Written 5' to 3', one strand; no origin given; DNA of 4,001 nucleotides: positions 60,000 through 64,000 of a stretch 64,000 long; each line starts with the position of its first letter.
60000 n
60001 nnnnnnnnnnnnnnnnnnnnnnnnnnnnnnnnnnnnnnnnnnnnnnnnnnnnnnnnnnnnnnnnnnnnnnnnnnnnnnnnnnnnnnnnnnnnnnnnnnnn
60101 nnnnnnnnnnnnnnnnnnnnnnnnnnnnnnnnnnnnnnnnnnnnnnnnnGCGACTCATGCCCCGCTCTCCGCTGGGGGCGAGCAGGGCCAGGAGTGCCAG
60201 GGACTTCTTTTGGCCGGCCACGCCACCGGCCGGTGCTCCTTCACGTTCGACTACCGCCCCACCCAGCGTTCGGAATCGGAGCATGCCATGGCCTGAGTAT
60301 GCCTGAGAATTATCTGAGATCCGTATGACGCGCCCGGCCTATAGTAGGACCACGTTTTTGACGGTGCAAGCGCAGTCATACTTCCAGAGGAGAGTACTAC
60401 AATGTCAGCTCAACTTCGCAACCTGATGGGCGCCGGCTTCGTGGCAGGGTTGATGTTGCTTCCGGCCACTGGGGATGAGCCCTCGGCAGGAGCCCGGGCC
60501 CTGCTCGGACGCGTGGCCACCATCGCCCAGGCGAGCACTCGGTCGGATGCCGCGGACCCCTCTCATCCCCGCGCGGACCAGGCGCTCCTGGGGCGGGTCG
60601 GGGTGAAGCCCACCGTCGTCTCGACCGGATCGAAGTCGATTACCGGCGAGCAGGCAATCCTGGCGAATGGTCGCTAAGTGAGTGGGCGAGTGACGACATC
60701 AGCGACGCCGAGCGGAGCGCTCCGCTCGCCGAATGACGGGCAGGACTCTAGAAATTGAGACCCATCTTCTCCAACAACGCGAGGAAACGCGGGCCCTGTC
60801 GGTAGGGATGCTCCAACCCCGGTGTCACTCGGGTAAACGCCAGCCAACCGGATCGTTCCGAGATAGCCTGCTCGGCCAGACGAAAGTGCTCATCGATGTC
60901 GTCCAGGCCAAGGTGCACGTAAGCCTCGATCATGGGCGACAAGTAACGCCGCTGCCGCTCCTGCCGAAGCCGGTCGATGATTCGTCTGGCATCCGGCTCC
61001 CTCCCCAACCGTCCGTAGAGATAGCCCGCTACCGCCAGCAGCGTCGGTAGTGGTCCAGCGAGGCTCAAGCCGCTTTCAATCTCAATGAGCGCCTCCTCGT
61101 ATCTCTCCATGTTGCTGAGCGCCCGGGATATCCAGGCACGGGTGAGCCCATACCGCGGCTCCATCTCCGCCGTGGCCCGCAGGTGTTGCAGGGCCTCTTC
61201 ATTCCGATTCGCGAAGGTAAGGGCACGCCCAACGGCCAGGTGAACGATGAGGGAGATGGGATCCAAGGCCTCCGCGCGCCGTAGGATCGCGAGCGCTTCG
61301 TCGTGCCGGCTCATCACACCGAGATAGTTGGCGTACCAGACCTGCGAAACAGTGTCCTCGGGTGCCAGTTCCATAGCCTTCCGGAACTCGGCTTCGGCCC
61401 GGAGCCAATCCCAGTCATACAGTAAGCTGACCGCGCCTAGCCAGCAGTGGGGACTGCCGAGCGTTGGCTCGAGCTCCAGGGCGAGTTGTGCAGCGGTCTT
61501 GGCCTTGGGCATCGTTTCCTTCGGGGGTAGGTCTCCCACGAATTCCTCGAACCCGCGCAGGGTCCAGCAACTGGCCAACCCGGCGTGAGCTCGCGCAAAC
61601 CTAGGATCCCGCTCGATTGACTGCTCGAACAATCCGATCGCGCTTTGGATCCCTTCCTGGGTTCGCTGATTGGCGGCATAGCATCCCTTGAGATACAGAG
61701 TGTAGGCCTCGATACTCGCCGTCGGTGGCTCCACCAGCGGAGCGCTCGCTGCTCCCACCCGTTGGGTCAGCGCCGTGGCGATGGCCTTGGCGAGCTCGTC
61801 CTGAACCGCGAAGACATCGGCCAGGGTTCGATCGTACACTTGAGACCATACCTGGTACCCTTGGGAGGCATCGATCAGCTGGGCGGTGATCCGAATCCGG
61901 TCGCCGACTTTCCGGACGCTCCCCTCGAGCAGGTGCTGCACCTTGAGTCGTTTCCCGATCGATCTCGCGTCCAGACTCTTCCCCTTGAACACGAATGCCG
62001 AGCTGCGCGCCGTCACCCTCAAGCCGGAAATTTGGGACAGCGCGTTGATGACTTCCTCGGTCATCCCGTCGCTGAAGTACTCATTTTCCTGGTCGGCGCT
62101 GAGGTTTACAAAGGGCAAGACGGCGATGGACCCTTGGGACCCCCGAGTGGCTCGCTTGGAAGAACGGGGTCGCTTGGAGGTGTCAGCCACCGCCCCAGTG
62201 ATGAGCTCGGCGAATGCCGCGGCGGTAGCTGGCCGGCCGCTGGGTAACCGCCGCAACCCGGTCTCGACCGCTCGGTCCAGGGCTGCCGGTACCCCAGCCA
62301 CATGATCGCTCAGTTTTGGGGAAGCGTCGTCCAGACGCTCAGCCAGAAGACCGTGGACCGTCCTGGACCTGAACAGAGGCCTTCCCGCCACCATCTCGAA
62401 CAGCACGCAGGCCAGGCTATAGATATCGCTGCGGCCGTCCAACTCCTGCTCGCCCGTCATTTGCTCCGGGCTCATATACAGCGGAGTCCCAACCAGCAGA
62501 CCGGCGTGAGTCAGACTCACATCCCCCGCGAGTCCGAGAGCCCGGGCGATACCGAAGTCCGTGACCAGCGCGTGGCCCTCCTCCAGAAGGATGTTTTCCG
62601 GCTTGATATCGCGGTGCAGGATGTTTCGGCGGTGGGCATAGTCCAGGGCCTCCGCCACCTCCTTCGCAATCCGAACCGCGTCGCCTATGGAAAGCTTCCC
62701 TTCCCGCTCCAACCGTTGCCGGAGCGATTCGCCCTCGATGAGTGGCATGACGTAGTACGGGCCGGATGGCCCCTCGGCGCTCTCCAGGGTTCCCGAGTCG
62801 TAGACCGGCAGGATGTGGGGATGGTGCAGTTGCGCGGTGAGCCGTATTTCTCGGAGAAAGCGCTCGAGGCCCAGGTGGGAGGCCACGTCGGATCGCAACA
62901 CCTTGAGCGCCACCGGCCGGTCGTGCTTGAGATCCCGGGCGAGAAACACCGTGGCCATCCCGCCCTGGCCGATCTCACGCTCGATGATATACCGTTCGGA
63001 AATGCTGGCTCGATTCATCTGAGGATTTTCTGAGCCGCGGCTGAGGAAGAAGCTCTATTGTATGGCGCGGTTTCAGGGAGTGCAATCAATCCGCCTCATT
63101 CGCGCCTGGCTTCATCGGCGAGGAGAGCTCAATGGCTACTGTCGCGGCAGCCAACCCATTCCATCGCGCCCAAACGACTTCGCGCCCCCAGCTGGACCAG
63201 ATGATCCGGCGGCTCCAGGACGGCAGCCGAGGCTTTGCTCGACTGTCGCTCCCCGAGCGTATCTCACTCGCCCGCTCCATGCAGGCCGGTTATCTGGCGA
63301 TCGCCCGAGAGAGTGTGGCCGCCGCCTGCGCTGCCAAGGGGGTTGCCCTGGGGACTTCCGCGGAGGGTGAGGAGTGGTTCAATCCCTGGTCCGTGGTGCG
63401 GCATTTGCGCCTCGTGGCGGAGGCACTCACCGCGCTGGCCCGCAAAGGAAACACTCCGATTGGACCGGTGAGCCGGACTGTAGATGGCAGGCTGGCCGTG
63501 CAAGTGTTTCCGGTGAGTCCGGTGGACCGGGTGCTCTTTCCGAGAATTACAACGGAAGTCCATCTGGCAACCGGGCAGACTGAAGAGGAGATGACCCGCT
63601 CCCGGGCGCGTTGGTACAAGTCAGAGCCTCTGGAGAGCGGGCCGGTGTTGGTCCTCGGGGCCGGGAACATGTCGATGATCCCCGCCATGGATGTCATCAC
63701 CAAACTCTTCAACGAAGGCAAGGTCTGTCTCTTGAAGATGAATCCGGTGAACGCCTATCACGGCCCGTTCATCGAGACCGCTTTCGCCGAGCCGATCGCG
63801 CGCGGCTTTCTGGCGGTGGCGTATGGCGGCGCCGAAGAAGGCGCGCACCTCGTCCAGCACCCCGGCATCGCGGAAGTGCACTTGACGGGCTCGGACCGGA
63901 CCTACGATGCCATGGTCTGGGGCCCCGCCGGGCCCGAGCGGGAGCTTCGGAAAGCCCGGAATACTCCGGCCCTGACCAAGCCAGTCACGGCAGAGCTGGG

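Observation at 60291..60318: Helically phased CTGAG triplet abutting the SARP regulator start codon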

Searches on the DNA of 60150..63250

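Call 33: search_rna_families(source=window, start=60150, end=63250, threshold=evalue, max_evalue=1)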
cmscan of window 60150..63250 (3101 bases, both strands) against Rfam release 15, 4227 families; matches with E-value up to 1: 0.
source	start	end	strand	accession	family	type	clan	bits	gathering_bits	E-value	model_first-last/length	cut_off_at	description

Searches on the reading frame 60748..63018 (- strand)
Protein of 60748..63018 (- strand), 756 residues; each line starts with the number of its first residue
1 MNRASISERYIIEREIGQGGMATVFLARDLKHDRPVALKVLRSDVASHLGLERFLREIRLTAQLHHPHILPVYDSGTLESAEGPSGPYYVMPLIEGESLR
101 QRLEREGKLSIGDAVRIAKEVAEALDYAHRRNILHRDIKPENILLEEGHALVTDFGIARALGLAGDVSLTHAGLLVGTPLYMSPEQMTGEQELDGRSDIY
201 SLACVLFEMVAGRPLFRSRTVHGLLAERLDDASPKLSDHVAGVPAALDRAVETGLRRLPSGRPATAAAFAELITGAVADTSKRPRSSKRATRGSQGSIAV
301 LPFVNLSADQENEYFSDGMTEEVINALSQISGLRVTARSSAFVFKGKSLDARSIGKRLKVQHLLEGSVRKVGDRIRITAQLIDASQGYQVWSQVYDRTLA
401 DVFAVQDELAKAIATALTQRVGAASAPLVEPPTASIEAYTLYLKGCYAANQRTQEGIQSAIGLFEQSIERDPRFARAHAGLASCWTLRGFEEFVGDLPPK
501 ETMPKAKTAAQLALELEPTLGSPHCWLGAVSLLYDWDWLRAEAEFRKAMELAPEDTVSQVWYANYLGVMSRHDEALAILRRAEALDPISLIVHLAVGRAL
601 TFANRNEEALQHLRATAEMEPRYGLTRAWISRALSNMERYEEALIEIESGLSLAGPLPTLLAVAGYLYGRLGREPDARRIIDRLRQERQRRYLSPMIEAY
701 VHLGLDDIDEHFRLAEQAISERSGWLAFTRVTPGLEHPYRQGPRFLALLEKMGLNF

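Call 10: search_protein_families(library=pfam, proteins=[window:60748-63018:-], max_evalue=0.01)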
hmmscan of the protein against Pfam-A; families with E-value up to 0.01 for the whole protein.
window:60748-63018:- (756 aa): 10 families
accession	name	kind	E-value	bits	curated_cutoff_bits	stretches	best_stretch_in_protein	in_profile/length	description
PF00069.31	Pkinase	-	1.8e-46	159.1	31.7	1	10-230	1-211/263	Protein kinase domain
PF07714.23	PK_Tyr_Ser-Thr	-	7e-28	98.1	23.1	1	12-212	3-201/258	Protein tyrosine and serine/threonine kinase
PF14559.12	TPR_19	-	5e-11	43.2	25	1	571-620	6-55/68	Tetratricopeptide repeat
PF13431.12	TPR_17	-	3.5e-07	30.4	24.4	0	463-483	1-21/34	Tetratricopeptide repeat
PF01636.29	APH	-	1.3e-06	28.8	23.2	1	22-125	11-104/239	Phosphotransferase enzyme family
PF07719.23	TPR_2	-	3.9e-05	23.9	27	0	531-555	10-34/34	Tetratricopeptide repeat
PF12895.13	ANAPC3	-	0.00028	21.5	27.2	1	546-615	13-81/82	Anaphase-promoting complex, cyclosome, subunit 3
PF17680.6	FlgO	-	0.0032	17.8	22.6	0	292-386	18-114/130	FlgO protein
PF13181.12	TPR_8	-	0.0038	17.7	25.7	0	629-653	6-30/34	Tetratricopeptide repeat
PF13414.12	TPR_11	-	0.0041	17.2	26.8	0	571-598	9-36/42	TPR repeat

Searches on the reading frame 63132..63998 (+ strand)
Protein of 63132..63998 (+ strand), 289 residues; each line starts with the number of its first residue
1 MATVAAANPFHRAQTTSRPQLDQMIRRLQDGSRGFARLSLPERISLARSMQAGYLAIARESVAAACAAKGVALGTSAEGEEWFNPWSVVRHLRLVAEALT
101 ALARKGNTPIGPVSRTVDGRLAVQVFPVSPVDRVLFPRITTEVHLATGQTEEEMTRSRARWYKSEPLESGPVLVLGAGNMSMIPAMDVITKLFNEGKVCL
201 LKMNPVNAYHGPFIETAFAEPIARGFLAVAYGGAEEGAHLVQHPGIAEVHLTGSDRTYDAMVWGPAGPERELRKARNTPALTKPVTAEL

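Call 10: search_protein_families(library=pfam, proteins=[window:63132-63998:+], max_evalue=0.01)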
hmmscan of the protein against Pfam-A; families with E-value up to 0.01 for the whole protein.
window:63132-63998:+ (289 aa): 1 family
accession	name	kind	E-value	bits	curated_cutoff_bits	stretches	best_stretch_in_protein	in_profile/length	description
PF00171.27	Aldedh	-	2.8e-05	23.3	23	1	146-259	107-219/461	Aldehyde dehydrogenase family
